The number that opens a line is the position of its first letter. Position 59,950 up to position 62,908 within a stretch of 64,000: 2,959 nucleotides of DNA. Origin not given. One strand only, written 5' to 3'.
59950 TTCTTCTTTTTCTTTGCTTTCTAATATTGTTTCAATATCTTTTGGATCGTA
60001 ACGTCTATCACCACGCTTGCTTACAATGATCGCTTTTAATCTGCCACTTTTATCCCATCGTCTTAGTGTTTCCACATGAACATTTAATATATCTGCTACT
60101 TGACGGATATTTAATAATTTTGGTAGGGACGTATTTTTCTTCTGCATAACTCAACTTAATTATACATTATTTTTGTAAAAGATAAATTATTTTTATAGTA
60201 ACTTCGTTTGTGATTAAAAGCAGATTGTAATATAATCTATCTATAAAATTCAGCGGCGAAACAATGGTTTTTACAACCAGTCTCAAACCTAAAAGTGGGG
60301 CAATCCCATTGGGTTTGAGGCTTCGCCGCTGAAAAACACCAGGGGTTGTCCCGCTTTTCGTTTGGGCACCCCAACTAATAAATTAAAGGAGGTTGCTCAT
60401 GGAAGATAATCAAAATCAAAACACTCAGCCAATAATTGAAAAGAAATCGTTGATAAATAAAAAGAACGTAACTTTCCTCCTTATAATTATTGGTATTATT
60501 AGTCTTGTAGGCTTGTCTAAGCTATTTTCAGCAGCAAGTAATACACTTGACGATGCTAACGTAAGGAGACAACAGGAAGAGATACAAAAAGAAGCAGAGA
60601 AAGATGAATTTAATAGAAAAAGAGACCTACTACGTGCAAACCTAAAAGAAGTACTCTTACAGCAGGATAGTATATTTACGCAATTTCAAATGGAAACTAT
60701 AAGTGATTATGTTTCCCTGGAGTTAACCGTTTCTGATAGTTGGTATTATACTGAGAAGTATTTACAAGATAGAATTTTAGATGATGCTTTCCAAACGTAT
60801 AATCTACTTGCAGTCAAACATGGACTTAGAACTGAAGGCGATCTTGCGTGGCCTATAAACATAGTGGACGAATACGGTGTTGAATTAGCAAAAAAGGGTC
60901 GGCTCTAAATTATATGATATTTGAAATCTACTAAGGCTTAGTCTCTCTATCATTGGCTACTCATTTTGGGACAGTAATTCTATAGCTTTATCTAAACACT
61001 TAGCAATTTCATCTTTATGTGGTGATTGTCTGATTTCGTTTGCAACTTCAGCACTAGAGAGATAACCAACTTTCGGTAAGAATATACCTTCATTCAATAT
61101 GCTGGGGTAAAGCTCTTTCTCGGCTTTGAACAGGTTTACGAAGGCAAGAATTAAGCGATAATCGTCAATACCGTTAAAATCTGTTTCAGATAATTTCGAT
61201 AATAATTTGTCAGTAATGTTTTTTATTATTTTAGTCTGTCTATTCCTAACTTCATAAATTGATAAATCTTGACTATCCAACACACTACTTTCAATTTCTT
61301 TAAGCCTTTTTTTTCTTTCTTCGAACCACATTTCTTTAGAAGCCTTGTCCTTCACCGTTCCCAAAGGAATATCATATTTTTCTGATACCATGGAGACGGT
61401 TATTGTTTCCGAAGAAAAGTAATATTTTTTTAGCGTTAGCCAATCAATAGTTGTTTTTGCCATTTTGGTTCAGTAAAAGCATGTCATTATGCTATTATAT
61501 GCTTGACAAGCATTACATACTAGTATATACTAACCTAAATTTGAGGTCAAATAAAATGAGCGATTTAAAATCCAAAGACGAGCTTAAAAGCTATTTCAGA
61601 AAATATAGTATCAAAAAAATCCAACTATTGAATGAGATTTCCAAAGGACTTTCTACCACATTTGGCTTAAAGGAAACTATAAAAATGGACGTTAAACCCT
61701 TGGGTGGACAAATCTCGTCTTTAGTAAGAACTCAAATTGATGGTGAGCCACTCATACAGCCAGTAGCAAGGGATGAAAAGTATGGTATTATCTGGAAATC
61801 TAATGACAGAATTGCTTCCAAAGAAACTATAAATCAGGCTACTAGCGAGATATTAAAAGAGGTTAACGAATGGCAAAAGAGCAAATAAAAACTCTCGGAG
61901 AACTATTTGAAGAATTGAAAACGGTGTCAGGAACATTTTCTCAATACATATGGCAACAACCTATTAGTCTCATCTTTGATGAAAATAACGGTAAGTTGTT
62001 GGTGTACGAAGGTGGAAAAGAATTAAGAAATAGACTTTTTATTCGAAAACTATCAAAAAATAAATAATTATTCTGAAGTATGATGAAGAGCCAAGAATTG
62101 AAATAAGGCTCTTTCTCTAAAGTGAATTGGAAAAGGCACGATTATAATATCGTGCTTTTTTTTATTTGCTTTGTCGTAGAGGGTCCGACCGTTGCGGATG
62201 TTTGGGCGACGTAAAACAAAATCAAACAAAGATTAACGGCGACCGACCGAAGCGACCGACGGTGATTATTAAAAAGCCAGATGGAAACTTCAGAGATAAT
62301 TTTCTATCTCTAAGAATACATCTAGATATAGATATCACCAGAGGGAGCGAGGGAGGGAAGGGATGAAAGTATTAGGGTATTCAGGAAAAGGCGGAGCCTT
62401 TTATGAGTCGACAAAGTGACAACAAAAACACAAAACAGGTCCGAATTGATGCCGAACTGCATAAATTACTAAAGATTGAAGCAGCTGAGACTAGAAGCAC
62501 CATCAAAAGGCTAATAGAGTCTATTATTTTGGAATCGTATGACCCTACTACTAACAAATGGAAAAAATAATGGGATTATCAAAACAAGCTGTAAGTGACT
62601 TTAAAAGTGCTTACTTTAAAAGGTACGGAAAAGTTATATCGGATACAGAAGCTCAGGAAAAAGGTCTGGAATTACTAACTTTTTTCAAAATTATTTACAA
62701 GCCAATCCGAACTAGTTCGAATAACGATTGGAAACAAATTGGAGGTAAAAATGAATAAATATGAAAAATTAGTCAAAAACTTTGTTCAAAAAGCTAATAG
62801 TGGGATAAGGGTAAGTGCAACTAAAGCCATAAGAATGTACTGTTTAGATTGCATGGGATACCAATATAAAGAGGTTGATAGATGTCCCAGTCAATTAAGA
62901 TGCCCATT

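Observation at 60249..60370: Multi-stem structured element between the Xis-like HTH and the phage-like genes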

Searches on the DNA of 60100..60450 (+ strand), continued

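Call 40: search_with_rna_model(model_id=R1, sources=[L010, L036, L011, L048, L059], max_evalue=10, filters=off, make_alignment=true, show_alignments=6)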
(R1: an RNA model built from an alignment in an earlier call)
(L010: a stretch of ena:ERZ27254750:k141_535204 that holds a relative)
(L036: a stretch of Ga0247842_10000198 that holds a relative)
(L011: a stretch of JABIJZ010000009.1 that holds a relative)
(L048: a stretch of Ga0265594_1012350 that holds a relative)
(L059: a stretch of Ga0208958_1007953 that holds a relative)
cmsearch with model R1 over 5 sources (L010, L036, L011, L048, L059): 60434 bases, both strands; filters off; matches with E-value up to 10: 20.
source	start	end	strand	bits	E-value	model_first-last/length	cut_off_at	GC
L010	4769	4903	-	169.4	3.1e-35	1-135/135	no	0.48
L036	766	915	+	35.3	5.1e-06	1-135/135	no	0.51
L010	4809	4940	+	14.4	0.19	1-135/135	no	0.38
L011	4438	4541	-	13.1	0.36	1-135/135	no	0.51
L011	4688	4817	-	11.7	0.72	1-135/135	no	0.32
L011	18461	18542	+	11.5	0.8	1-135/135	no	0.46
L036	16537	16665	+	10.1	1.6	1-135/135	no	0.36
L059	2177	2255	-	9.1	2.6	1-135/135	no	0.24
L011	21174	21230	+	8.8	3.1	1-135/135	no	0.28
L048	4033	4154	-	8.3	4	1-135/135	no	0.49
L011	9093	9152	+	8.1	4.5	8-88/135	no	0.4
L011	5874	5951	+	8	4.6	1-135/135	no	0.36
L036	13285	13344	-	7.5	6.1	1-135/135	no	0.25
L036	14804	14863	-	7.3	6.7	1-135/135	no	0.25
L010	2831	2875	-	6.9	8.2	1-135/135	no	0.31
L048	2290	2400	+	6.8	8.4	1-135/135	no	0.46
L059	1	79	+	6.8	8.5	12-84/135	no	0.58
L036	3803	3854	+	6.6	9.5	1-135/135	no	0.56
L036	756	868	-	6.6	9.5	1-135/135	no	0.51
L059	2599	2685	+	6.5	9.6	1-135/135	no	0.34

Alignment A4: 20 matches aligned to the model, 256 columns, each read 5' to 3' on its own strand. Consensus structure (alignment columns), stored with it:
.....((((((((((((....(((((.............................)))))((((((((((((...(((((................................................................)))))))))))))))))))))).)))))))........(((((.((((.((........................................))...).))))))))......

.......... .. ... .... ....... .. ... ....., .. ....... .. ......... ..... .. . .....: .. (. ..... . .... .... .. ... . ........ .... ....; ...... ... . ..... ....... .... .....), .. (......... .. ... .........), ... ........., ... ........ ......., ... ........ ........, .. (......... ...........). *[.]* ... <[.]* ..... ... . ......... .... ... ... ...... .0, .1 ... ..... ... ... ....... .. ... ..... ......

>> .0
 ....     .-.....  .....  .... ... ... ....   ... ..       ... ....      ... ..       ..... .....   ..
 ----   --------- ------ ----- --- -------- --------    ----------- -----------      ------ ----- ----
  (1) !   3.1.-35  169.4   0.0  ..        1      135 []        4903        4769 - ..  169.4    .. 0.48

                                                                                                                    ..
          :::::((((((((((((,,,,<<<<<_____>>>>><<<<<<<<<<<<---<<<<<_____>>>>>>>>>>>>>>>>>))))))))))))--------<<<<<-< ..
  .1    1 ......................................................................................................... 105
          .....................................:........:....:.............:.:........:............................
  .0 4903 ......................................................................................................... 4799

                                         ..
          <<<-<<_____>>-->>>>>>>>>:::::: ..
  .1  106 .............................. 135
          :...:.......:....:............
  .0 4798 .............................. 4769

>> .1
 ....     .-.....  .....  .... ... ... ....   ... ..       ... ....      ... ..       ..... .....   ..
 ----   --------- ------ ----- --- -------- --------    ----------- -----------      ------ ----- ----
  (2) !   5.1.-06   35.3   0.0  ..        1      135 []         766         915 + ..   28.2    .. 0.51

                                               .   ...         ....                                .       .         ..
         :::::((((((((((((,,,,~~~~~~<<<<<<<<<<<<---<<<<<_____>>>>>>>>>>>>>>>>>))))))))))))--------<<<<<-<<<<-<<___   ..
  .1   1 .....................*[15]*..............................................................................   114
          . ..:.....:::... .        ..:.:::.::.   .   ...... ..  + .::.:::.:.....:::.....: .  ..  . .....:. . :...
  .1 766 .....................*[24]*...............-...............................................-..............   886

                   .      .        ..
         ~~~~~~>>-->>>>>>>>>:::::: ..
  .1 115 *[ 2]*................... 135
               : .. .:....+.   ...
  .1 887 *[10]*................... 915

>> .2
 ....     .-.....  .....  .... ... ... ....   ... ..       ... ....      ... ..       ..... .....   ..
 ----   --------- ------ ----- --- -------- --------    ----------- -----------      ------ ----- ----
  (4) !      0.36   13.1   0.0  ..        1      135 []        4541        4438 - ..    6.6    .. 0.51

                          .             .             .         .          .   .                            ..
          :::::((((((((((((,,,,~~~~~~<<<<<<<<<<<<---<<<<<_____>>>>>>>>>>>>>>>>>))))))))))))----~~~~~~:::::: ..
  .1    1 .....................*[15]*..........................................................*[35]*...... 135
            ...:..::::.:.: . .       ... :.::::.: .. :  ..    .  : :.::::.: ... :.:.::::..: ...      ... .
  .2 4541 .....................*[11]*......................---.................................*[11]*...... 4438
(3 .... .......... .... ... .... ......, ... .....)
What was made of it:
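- Tried and rejected: The single-sequence model R1 with filters off did not recover L011, L048 or L059 (call 40).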

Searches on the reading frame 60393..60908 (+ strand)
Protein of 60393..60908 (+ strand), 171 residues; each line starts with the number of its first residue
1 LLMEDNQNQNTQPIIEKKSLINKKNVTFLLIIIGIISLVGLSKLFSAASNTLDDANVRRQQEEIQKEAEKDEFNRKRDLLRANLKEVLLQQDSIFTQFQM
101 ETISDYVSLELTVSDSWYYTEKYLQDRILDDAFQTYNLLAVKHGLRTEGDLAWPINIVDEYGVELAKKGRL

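Call 11: search_protein_families(library=pfam, proteins=[window:60393-60908:+], max_evalue=0.01)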
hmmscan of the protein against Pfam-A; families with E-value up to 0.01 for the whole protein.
window:60393-60908:+ (171 aa): 0 families

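Call 19: find_homologous_proteins(query=window:60399-60908:+, max_evalue=0.001)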
Query window:60399-60908:+ (169 aa): 1 proteins with E <= 0.001 among 92 candidates.
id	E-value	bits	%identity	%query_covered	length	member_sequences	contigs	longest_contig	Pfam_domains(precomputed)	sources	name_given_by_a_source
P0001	3.0e-102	357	100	100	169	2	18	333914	-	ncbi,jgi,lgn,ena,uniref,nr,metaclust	ncbi:hypothetical protein A2X44_02255 [candidate division CPR3 bacterium GWF2_35_18]|uniref:Uncharac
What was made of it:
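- Tried and rejected: The downstream protein is an ORFan with only itself in 5.8 billion proteins (call 19), so it could not lead to homologues.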

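Call 20: search_protein_families(library=phrogs, proteins=[window:60399-60908:+], max_evalue=0.01)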
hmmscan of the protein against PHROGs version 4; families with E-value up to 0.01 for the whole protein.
window:60399-60908:+ (169 aa): 0 families

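Call 21: search_protein_families(library=padloc, proteins=[window:60399-60908:+], max_evalue=0.01)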
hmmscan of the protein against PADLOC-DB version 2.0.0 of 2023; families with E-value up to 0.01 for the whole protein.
window:60399-60908:+ (169 aa): 0 families

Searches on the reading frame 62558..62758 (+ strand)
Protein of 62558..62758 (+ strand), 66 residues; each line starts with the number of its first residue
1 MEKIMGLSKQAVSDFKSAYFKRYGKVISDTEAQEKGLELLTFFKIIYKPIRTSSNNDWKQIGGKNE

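Call 11: search_protein_families(library=pfam, proteins=[window:62558-62758:+], max_evalue=0.01)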
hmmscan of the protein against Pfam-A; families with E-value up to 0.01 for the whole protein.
window:62558-62758:+ (66 aa): 0 families

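Call 20: search_protein_families(library=phrogs, proteins=[window:62558-62758:+], max_evalue=0.01)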
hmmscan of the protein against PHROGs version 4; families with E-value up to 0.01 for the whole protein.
window:62558-62758:+ (66 aa): 0 families

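Call 51: find_homologous_proteins(query=A6, max_evalue=0.001)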
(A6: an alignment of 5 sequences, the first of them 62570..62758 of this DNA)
Query A6 (5 sequences) (62 aa, profile of the alignment): 15 proteins with E <= 0.001 among 64 candidates.
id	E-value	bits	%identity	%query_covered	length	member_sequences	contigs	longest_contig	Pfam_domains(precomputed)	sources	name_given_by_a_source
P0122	4.7e-24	101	100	100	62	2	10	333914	-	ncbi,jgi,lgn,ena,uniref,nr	ncbi:hypothetical protein A2011_00120 [candidate division CPR3 bacterium GWE2_35_7]|uniref:Uncharact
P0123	1.5e-23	100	33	74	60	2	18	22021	-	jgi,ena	-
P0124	6.9e-23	98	39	74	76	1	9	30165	-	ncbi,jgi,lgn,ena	-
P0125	3.4e-20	89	38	76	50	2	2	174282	-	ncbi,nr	ncbi:hypothetical protein HOE67_00680 [Candidatus Peregrinibacteria bacterium]|nr:hypothetical prote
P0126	5.7e-19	85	36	76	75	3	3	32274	-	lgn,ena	-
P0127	1.1e-18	84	61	71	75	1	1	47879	-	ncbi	-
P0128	1.8e-18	83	30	74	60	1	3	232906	-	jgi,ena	-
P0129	4.3e-17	79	50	74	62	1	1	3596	-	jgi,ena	-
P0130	6.1e-17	79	30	74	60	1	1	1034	-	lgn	-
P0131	1.4e-16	77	33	74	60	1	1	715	-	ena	-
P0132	9.9e-16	75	59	74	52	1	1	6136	-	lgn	-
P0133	3.1e-13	67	35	74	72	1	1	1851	-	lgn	-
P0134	5.6e-13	66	42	73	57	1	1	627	-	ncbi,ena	-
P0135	2.2e-12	64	48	74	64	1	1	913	-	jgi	-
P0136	6.5e-8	50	36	53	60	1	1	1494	-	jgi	jgi:hypothetical protein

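Call 52: find_encoding_contigs(protein=P0127, flank=10000, max_places=2)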
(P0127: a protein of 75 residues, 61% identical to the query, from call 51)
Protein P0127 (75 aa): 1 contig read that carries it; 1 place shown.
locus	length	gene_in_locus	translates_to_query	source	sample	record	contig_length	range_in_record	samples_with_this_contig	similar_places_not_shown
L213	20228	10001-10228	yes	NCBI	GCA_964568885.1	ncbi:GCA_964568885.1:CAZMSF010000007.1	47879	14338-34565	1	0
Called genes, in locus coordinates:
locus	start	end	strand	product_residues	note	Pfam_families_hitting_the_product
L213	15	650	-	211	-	PF01351:RNase_HII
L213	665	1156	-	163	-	-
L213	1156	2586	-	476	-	-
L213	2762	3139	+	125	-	PF04120:Iron_permease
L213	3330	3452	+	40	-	-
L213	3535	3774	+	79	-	PF14242:DUF4342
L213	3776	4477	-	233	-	-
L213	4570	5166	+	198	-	-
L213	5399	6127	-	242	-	-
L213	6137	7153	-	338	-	PF18144:SMODS (weak)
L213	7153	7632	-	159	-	-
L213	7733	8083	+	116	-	PF13560:HTH_31, PF01381:HTH_3, PF12844:HTH_19 (weak), PF13443:HTH_26 (weak)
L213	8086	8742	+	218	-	PF06114:Peptidase_M78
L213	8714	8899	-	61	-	-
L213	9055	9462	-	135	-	-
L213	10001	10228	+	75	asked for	-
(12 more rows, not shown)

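Call 53: find_encoding_contigs(protein=P0126, flank=10000, max_places=3)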
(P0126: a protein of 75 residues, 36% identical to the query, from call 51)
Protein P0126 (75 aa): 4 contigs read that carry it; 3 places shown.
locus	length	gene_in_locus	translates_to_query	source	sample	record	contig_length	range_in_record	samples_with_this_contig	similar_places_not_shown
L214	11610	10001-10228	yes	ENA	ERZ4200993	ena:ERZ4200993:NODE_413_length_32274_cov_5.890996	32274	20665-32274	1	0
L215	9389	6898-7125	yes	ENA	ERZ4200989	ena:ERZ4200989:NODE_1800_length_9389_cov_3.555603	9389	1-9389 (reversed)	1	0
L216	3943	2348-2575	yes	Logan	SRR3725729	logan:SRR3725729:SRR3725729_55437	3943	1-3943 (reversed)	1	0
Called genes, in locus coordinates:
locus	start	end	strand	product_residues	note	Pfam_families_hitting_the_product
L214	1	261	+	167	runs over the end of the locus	-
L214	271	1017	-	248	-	PF01925:TauE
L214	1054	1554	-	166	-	-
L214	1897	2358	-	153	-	-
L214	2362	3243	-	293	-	-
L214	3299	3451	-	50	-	-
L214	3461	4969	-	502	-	PF12705:PDDEXK_1 (weak), PF13482:RNase_H_2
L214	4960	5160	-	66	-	-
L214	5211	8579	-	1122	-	PF02384:N6_Mtase, PF20473:MmeI_Mtase, PF07669:Eco57I, PF18135:Type_ISP_C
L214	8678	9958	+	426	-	-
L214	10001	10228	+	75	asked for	-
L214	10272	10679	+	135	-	-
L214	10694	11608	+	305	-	?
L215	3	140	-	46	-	?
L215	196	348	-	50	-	-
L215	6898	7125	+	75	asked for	-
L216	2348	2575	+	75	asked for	-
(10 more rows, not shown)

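Call 54: find_encoding_contigs(protein=P0124, flank=10000, max_places=3)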
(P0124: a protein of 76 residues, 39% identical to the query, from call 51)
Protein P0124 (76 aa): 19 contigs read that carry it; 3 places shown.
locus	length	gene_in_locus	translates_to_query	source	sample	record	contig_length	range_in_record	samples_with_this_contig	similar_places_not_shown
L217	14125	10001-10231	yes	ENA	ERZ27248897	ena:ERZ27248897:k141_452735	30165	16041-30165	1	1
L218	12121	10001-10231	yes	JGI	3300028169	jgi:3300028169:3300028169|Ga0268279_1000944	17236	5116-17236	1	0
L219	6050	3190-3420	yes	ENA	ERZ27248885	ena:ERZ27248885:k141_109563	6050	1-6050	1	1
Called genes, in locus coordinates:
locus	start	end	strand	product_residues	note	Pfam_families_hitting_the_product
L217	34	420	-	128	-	PF00072:Response_reg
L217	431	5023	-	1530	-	PF13086:AAA_11, PF13245:AAA_19 (faint), PF13604:AAA_30 (faint), PF13086:AAA_11 (weak), PF13087:AAA_12, PF01396:Zn_ribbon_Top1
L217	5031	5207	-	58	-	PF12728:HTH_17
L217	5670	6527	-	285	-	-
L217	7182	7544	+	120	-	-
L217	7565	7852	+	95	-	-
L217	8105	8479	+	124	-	PF01396:Zn_ribbon_Top1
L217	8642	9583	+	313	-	-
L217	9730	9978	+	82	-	PF18903:DUF5659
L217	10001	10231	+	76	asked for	-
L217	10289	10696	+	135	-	-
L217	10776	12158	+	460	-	-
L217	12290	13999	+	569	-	PF00239:Resolvase, PF07508:Recombinase, PF13408:Zn_ribbon_recom (faint)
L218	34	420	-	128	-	PF00072:Response_reg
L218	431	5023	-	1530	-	PF13086:AAA_11, PF13245:AAA_19 (faint), PF13604:AAA_30 (faint), PF13086:AAA_11 (weak), PF13087:AAA_12, PF01396:Zn_ribbon_Top1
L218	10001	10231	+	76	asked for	-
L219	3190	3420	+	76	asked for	-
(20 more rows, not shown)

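Call 55: find_encoding_contigs(protein=P0123, flank=10000, max_places=4)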
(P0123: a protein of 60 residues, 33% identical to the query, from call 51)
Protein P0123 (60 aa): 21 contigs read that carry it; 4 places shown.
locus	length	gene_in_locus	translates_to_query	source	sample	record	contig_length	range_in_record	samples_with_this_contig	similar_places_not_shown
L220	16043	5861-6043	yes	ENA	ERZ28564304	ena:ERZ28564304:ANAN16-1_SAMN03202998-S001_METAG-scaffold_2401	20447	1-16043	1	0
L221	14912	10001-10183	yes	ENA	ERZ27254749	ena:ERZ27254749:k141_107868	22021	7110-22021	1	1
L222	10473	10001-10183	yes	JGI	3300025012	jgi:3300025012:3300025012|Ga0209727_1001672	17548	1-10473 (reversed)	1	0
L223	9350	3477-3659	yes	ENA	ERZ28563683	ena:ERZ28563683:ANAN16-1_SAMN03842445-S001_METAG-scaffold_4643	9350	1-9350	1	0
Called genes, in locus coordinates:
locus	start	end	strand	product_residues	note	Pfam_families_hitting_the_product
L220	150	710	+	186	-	-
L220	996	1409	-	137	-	-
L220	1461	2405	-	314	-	PF00565:SNase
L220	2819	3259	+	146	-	-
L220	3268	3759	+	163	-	-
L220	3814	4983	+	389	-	PF13365:Trypsin_2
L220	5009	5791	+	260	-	-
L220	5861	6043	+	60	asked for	-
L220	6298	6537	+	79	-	-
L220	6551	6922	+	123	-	-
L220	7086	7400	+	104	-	-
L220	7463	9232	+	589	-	-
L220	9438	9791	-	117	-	PF05635:23S_rRNA_IVP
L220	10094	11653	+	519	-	PF00206:Lyase_1, PF08328:ASL_C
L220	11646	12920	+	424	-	PF00709:Adenylsucc_synt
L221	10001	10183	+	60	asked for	-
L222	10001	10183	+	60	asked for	-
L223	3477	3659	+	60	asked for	-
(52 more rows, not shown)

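Call 56: find_encoding_contigs(protein=P0128, flank=10000, max_places=3)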
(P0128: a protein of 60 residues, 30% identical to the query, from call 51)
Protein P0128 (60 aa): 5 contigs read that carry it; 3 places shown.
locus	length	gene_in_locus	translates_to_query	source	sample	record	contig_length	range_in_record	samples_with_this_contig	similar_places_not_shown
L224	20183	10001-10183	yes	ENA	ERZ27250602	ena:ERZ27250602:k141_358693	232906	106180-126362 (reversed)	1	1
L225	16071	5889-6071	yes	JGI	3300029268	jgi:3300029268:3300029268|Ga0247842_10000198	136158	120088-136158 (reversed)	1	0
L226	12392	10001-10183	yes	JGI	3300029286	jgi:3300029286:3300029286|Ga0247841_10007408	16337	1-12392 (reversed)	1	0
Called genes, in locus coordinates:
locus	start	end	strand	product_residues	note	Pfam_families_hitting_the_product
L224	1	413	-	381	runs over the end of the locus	PF01420:Methylase_S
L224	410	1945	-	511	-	PF12161:HsdM_N, PF02384:N6_Mtase, PF01170:UPF0020, PF07669:Eco57I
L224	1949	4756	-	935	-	PF04313:HSDR_N (weak), PF00270:DEAD, PF04851:ResIII, PF18766:SWI2_SNF2, PF00271:Helicase_C (weak), PF08463:EcoEI_R_C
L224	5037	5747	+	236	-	-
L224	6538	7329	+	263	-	-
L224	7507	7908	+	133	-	-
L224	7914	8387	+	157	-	-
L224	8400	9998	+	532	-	-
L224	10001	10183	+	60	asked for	-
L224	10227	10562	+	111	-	-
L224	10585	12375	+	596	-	PF00239:Resolvase, PF07508:Recombinase (weak), PF13408:Zn_ribbon_recom (faint)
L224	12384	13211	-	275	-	PF00730:HhH-GPD, PF00633:HHH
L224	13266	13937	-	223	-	-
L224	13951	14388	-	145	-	PF09136:Glucodextran_B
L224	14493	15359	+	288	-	PF00009:GTP_EFTU (faint), PF00350:Dynamin_N (weak), PF01926:MMR_HSR1, PF02421:FeoB_N, PF04548:AIG1, PF07650:KH_2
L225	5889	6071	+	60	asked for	-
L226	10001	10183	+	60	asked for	-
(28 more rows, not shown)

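Call 57: find_encoding_contigs(protein=P0132, flank=10000, max_places=2)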
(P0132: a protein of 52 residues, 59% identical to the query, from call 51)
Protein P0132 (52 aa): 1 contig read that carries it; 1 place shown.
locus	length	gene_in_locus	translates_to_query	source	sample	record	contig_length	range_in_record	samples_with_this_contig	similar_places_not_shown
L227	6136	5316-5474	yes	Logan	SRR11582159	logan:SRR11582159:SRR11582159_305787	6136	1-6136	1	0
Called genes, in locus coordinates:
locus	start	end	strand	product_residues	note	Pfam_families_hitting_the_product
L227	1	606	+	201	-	?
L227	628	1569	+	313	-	PF01555:N6_N4_Mtase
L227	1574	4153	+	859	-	PF04851:ResIII, PF00270:DEAD (faint), PF27151:YagJ (weak)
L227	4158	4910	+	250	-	PF12705:PDDEXK_1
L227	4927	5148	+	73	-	-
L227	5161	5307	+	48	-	PF22746:SHOCT-like_DUF2089-C (faint)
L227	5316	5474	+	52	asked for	-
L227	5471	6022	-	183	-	PF14367:DUF4411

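Call 58: find_encoding_contigs(protein=P0129, flank=10000, max_places=2)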
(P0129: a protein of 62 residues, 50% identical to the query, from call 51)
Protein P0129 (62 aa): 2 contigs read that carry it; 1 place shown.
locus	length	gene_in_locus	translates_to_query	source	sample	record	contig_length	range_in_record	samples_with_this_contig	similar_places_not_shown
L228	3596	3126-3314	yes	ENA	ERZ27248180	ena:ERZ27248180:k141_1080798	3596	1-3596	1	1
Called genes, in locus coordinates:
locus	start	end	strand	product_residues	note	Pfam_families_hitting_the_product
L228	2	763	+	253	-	?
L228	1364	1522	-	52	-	-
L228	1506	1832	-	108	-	PF10825:DUF2752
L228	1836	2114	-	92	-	PF05154:TM2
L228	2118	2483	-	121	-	-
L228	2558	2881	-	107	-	-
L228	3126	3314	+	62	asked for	-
